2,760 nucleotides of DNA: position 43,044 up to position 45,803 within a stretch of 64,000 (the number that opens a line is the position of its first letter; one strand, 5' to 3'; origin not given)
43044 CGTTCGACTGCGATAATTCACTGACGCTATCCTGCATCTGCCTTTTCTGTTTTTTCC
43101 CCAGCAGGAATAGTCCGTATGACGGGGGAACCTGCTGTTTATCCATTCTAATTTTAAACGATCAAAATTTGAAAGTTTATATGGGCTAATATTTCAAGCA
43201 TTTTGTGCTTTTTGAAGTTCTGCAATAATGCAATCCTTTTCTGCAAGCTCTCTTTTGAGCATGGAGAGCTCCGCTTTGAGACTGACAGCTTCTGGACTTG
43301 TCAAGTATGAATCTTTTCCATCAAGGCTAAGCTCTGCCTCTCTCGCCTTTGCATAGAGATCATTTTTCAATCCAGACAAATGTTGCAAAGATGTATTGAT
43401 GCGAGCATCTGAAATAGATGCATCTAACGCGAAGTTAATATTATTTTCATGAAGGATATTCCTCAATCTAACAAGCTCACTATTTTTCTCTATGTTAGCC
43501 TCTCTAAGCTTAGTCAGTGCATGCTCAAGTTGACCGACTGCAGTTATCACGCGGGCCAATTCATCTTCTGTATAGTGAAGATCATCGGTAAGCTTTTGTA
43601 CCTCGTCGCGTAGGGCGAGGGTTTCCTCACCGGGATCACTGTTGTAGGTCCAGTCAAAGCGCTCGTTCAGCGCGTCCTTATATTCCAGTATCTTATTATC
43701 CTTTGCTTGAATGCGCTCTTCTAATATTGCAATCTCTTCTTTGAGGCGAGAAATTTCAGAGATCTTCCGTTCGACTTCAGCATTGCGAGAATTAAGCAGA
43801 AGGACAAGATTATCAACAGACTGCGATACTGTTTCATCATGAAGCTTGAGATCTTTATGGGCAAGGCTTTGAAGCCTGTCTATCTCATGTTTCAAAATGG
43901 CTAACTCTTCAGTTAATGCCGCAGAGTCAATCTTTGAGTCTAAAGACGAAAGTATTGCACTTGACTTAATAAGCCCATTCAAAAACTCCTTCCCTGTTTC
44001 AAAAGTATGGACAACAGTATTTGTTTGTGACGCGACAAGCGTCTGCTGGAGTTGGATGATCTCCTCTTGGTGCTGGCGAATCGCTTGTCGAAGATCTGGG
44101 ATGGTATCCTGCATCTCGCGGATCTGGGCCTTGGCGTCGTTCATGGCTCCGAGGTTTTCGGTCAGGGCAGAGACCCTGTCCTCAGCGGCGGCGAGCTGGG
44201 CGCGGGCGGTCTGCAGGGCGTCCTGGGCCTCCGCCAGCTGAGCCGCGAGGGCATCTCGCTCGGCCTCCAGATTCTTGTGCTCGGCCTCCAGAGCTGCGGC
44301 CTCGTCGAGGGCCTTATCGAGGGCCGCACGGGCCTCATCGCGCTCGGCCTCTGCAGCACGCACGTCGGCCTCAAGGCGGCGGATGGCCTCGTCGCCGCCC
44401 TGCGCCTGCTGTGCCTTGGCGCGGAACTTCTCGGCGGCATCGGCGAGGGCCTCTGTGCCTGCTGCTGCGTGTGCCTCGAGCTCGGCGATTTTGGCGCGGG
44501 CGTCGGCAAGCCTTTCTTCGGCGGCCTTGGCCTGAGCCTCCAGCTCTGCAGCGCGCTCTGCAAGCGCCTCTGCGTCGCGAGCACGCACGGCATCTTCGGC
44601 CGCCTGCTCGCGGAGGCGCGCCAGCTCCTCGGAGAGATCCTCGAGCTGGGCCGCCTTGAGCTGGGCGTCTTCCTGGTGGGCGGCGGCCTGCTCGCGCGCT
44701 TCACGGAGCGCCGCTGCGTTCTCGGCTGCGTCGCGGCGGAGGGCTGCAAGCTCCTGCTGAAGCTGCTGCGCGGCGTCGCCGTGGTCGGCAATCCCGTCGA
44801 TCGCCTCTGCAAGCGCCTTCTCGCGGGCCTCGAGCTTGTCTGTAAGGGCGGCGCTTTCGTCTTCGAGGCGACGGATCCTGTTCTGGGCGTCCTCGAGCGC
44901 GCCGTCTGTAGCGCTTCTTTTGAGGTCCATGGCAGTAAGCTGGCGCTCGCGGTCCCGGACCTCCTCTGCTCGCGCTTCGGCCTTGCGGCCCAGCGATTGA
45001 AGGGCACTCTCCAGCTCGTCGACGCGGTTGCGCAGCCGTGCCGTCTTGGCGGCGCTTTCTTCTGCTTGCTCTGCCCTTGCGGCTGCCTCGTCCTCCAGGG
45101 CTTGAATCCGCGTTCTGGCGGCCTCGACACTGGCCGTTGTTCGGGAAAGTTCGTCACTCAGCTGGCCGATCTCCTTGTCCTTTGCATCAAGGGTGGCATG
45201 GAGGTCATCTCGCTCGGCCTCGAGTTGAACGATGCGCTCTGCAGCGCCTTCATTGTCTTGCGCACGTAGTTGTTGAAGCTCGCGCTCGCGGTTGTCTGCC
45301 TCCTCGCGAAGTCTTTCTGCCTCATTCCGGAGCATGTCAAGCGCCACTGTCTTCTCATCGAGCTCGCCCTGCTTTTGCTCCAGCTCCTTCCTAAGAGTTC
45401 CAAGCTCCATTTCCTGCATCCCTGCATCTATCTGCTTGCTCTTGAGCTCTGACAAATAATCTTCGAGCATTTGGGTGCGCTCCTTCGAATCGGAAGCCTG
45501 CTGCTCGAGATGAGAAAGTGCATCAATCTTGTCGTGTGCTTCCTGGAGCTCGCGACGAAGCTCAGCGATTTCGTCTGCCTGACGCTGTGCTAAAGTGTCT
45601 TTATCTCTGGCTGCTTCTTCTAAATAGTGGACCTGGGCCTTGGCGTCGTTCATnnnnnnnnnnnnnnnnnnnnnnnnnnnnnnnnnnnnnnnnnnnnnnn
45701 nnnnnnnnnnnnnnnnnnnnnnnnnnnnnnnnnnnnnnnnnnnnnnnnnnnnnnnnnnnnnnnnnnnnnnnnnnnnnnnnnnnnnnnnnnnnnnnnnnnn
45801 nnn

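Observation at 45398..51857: Two diverged module variants embedded in otherwise identical repeat flanks, arranged in blocks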

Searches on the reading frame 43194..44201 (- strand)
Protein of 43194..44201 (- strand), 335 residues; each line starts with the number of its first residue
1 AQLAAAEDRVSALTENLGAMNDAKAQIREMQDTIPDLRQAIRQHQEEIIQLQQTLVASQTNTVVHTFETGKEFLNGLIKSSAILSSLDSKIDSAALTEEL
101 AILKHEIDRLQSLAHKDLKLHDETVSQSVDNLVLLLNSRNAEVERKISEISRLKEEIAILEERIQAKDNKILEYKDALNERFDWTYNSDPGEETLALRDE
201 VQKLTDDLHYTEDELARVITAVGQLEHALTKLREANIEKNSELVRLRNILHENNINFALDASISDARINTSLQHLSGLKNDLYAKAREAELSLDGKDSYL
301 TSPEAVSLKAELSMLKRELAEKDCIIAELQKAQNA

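Call 11: find_homologous_proteins(query=window:43194-44201:-)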
Query window:43194-44201:- (335 aa): 2 proteins with E <= 0.001 among 8000 candidates.
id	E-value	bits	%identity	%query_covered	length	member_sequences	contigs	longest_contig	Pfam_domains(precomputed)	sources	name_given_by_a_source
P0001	4.2e-166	570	87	99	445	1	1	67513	-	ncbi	ncbi:Hypothetical protein GSB_151937, partial [Giardia duodenalis]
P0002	1.1e-102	362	86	62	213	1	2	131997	-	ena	-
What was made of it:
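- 43194..44028 (-): Unique C-terminal tail of the giant ORF (276 codons plus the stop at 43194-43196). AT-rich, GC3 about 0.40. 87% identical to the assemblage B protein GSB_151937 (call 11).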

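Call 13: find_encoding_contigs(protein=P0001, flank=10000)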
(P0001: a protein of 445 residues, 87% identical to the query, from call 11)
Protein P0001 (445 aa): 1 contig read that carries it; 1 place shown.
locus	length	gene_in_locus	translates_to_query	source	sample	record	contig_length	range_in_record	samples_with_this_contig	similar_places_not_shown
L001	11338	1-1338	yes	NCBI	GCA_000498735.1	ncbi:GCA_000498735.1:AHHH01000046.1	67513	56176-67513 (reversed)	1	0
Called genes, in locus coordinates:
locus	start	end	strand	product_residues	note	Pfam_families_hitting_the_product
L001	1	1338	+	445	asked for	?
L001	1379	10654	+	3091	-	-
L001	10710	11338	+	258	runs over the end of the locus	-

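Call 14: find_encoding_contigs(protein=P0002, flank=10000)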
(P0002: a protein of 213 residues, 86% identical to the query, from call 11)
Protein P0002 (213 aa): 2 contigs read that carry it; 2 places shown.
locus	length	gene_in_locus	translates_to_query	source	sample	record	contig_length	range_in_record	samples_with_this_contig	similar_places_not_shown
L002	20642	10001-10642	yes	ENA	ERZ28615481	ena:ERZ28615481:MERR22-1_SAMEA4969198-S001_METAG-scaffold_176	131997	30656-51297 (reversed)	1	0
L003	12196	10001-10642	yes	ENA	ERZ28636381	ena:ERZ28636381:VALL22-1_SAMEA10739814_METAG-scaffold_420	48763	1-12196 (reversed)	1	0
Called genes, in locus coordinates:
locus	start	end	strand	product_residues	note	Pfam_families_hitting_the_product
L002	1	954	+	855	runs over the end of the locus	PF13606:Ank_3 (faint), PF00023:Ank (faint), PF13857:Ank_5 (faint), PF12796:Ank_2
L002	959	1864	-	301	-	PF23091:TNFR_ELAPOR1_6th (faint), PF07699:Ephrin_rec_like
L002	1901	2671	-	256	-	-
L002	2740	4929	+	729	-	PF08153:NGP1NT, PF03193:RsgA_GTPase (weak), PF01926:MMR_HSR1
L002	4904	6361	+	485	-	PF00069:Pkinase, PF07714:PK_Tyr_Ser-Thr, PF14531:Kinase-like (weak)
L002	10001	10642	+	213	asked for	-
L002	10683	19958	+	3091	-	-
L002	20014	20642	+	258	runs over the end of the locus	-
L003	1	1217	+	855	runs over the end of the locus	PF13606:Ank_3 (faint), PF00023:Ank (faint), PF13857:Ank_5 (faint), PF12796:Ank_2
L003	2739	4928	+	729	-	PF00350:Dynamin_N (faint), PF08153:NGP1NT, PF03193:RsgA_GTPase (weak), PF01926:MMR_HSR1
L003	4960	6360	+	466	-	PF00069:Pkinase, PF07714:PK_Tyr_Ser-Thr, PF14531:Kinase-like (weak)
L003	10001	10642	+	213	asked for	-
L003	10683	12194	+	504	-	?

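Call 65: search_protein_families(library=pfam, proteins=[window:43197-44123:-, P0073], max_evalue=0.01)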
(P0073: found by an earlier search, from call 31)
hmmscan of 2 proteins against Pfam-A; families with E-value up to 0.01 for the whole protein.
window:43197-44123:- (309 aa): 1 family
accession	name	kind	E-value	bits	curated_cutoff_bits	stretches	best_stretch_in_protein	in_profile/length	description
PF19310.4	TOP_N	-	0.0014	18.9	27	0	9-42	54-85/123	Neurolysin/Thimet oligopeptidase, N-terminal domain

P0073 (2124 aa): 9 families
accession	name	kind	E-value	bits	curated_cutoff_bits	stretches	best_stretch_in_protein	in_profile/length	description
PF12796.13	Ank_2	-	3.2e-31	108.2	27.3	3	11-92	3-85/90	Ankyrin repeats (3 copies)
PF00023.36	Ank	-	4.6e-16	58.5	21.1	0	36-55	2-21/33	Ankyrin repeat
PF13857.12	Ank_5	-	4.4e-11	43.3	27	0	33-71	13-53/56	Ankyrin repeats (many copies)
PF13606.12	Ank_3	-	1.4e-10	40.8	22.3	0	36-55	2-21/30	Ankyrin repeat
PF13637.12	Ank_4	-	1.6e-09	38.2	22.7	1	10-55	3-49/50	Ankyrin repeats (many copies)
PF08614.16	ATG16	-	5.7e-08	33.6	33.7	1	1015-1101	78-164/200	Autophagy protein 16 (ATG16)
PF06818.20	Fez1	-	6.7e-08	33.7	34.4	2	365-505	27-150/199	Fez1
PF08647.16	BRE1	-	0.00086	19.8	27.9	1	697-774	2-82/95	BRE1 E3 ubiquitin ligase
PF14662.11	KASH_CCD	-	0.0011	19.5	43.3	1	1180-1352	16-178/191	Coiled-coil region of CCDC155 or KASH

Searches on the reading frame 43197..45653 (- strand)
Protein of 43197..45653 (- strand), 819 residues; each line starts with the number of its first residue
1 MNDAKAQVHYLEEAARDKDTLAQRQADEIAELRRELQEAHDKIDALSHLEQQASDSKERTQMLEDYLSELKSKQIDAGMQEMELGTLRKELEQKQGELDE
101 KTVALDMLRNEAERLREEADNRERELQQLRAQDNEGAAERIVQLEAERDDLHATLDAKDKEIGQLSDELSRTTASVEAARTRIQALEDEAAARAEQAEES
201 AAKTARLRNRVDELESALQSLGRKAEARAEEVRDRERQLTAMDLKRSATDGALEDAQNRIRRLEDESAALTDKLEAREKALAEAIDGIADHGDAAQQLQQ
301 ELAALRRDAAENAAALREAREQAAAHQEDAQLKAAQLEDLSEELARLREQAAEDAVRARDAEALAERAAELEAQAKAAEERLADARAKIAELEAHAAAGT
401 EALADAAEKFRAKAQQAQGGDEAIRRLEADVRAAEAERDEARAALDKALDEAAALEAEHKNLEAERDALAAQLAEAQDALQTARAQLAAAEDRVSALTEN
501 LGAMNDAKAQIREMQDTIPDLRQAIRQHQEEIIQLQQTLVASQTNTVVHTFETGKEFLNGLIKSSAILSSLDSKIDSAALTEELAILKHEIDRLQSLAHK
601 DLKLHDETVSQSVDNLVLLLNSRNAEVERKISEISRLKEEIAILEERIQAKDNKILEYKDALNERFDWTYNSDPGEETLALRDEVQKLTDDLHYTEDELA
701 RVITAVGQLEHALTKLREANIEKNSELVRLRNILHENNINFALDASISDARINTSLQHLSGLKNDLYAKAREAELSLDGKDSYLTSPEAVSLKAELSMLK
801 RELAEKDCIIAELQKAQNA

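Call 26: list_cluster_members(proteins=[window:43197-45653:-, window:43197-45470:-, window:43197-45419:-, window:43197-45410:-, window:43197-45335:-, window:43197-44930:-, window:43197-44144:-, window:43197-44114:-, window:34000-43146:-])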
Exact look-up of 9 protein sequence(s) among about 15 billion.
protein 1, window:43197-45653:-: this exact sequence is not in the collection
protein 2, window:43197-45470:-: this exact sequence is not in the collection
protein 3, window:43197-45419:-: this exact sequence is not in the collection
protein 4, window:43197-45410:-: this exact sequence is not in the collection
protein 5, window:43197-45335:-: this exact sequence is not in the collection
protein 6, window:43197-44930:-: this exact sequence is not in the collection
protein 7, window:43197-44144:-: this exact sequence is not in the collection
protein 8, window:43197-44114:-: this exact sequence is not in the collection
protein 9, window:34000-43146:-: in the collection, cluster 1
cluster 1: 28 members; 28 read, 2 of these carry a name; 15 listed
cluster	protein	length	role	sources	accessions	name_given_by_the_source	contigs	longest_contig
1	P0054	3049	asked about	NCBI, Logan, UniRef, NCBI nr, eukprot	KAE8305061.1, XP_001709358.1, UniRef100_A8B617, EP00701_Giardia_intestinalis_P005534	hypothetical protein GL50803_0016731 [Giardia duodenalis] | Uncharacterized protein n=1 Tax=Giardia intestinalis (strain ATCC 50803 / WB clone C6) ... | hypothetical protein GL50803_0016731 [Giardia intestinalis]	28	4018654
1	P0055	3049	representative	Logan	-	-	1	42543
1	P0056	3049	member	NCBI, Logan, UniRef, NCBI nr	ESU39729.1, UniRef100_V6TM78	Hypothetical protein DHA2_151305 [Giardia duodenalis] | Uncharacterized protein n=1 Tax=Giardia intestinalis TaxID=5741 RepID=V6TM78_GIAIN | Hypothetical protein DHA2_151305 [Giardia intestinalis]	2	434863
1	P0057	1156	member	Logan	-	-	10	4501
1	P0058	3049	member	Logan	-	-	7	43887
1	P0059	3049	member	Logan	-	-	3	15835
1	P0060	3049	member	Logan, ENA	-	-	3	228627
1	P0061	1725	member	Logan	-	-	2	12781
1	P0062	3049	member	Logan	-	-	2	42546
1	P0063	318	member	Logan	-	-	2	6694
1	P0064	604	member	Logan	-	-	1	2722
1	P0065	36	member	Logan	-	-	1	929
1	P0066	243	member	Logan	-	-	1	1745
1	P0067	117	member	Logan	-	-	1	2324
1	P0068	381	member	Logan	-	-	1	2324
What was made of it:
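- Tried and rejected: An exact look-up of eight Met-started C-terminal fragments to recover the old WB gene model failed (call 26).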

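Call 28: find_encoding_contigs(protein=P0056, flank=10000, max_places=4)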
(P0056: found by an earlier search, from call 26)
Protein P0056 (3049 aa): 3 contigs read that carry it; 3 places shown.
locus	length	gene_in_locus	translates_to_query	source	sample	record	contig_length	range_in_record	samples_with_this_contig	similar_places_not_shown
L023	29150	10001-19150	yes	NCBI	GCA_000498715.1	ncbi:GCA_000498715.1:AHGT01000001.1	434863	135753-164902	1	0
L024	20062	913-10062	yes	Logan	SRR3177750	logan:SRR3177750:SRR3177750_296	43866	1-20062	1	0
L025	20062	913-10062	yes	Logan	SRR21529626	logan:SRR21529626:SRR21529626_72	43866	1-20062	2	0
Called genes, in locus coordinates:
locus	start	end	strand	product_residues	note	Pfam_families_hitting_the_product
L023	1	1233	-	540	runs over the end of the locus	PF23091:TNFR_ELAPOR1_6th (faint), PF07699:Ephrin_rec_like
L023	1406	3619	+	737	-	PF00350:Dynamin_N (faint), PF08153:NGP1NT, PF03193:RsgA_GTPase (weak), PF01926:MMR_HSR1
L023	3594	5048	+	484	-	PF00069:Pkinase, PF07714:PK_Tyr_Ser-Thr, PF14531:Kinase-like (weak)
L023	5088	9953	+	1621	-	PF00023:Ank (faint), PF12796:Ank_2, PF13606:Ank_3 (faint), PF13637:Ank_4 (faint), PF13857:Ank_5 (faint), PF12796:Ank_2, PF06818:Fez1 (faint), PF28422:CCDC89 (weak), +1 more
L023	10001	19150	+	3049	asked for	-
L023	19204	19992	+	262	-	-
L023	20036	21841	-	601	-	PF00069:Pkinase (weak)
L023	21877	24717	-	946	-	PF00023:Ank (faint), PF13606:Ank_3 (faint), PF13637:Ank_4 (faint), PF12796:Ank_2, PF13857:Ank_5 (faint), PF12796:Ank_2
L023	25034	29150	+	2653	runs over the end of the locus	PF14538:Raptor_N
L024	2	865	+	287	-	?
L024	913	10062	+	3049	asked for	-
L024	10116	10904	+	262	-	-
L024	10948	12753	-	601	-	PF00069:Pkinase (weak)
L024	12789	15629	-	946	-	PF00023:Ank (faint), PF13606:Ank_3 (faint), PF13637:Ank_4 (faint), PF12796:Ank_2, PF13857:Ank_5 (faint), PF12796:Ank_2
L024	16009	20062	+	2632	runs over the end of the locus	PF14538:Raptor_N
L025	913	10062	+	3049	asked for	-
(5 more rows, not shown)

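Call 29: find_encoding_contigs(protein=P0060, flank=10000, max_places=4)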
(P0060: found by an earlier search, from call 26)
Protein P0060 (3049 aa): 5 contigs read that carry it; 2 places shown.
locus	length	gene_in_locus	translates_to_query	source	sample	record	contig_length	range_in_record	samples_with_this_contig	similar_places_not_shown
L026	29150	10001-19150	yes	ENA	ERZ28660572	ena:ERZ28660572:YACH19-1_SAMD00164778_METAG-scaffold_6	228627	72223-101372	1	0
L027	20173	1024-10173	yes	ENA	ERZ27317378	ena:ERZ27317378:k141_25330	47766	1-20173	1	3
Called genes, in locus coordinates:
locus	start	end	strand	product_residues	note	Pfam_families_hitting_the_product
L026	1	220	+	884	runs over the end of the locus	PF13606:Ank_3 (faint), PF00023:Ank (faint), PF12796:Ank_2, PF13857:Ank_5 (weak)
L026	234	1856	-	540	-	PF23091:TNFR_ELAPOR1_6th (faint), PF07699:Ephrin_rec_like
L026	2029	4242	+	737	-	PF00350:Dynamin_N (faint), PF08153:NGP1NT, PF03193:RsgA_GTPase (weak), PF01926:MMR_HSR1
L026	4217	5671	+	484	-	PF00069:Pkinase, PF07714:PK_Tyr_Ser-Thr, PF14531:Kinase-like (weak)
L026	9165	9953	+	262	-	-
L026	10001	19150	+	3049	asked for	-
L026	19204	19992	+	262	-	-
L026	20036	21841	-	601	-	PF00069:Pkinase (weak)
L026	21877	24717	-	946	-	PF00023:Ank (faint), PF13606:Ank_3 (faint), PF13637:Ank_4 (faint), PF12796:Ank_2 (weak), PF13857:Ank_5 (faint), PF12796:Ank_2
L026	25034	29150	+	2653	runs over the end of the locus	PF14538:Raptor_N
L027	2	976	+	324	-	?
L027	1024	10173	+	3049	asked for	-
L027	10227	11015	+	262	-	-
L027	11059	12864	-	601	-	PF00069:Pkinase (weak)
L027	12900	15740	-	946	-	PF00023:Ank (faint), PF13606:Ank_3 (faint), PF13637:Ank_4 (faint), PF12796:Ank_2 (weak), PF13857:Ank_5 (faint), PF12796:Ank_2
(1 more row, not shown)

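Call 31: list_cluster_members(proteins=[L023:5088-9950:+])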
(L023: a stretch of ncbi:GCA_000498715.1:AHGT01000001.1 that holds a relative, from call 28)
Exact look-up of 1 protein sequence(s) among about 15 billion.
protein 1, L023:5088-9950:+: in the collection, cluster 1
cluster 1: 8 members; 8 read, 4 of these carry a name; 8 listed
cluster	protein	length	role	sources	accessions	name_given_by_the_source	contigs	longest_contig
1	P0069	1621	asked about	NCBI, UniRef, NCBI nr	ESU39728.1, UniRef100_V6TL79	Putative ankyrin repeat protein [Giardia duodenalis] | Putative ankyrin repeat protein n=1 Tax=Giardia intestinalis TaxID=5741 RepID=V6TL79_GIAIN | Putative ankyrin repeat protein [Giardia intestinalis]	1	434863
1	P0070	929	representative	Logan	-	-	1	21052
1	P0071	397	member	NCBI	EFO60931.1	Axoneme-associated protein GASP-180, partial [Giardia lamblia P15]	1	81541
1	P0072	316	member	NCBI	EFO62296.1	Axoneme-associated protein GASP-180, partial [Giardia lamblia P15]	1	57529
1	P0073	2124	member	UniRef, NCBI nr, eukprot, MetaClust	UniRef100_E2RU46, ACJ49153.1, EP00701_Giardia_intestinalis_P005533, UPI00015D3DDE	Head-stalk protein GHSP-138 n=1 Tax=Giardia intestinalis TaxID=5741 RepID=E2RU46_GIAIN | head-stalk protein GHSP-138 [Giardia intestinalis] | XP_001709357.1 Axoneme-associated protein GASP-180 [Giardia lamblia ATCC 50803]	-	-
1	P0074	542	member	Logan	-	-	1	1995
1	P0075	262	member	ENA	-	-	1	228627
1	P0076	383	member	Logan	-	-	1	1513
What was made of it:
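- Closest known: Giardia head-stalk proteins. Same: The old model of this very gene is named GASP-180 / GHSP-138 by NCBI and UniProt (call 31).
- Tried and rejected: The model was then found through the DH protein's cluster (call 31).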

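Call 65: search_protein_families(library=pfam, proteins=[P0073], max_evalue=0.01)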
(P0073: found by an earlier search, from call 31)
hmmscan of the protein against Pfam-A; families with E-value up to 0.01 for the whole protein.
P0073 (2124 aa): 9 families
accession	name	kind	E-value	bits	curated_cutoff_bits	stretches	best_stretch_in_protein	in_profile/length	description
PF12796.13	Ank_2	-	3.2e-31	108.2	27.3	3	11-92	3-85/90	Ankyrin repeats (3 copies)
PF00023.36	Ank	-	4.6e-16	58.5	21.1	0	36-55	2-21/33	Ankyrin repeat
PF13857.12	Ank_5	-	4.4e-11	43.3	27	0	33-71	13-53/56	Ankyrin repeats (many copies)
PF13606.12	Ank_3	-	1.4e-10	40.8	22.3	0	36-55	2-21/30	Ankyrin repeat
PF13637.12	Ank_4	-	1.6e-09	38.2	22.7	1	10-55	3-49/50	Ankyrin repeats (many copies)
PF08614.16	ATG16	-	5.7e-08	33.6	33.7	1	1015-1101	78-164/200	Autophagy protein 16 (ATG16)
PF06818.20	Fez1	-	6.7e-08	33.7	34.4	2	365-505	27-150/199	Fez1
PF08647.16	BRE1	-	0.00086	19.8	27.9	1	697-774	2-82/95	BRE1 E3 ubiquitin ligase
PF14662.11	KASH_CCD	-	0.0011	19.5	43.3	1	1180-1352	16-178/191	Coiled-coil region of CCDC155 or KASH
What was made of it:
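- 43194..64000 (-): C-terminal part (more than 6,935 codons) of the giant head-stalk protein gene. The frame stays open to the window edge, and the N-terminal ankyrin head and about 1,070 unique residues lie beyond 64000. Call 65 gives Ank_2 at E 3e-31 in P0073.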
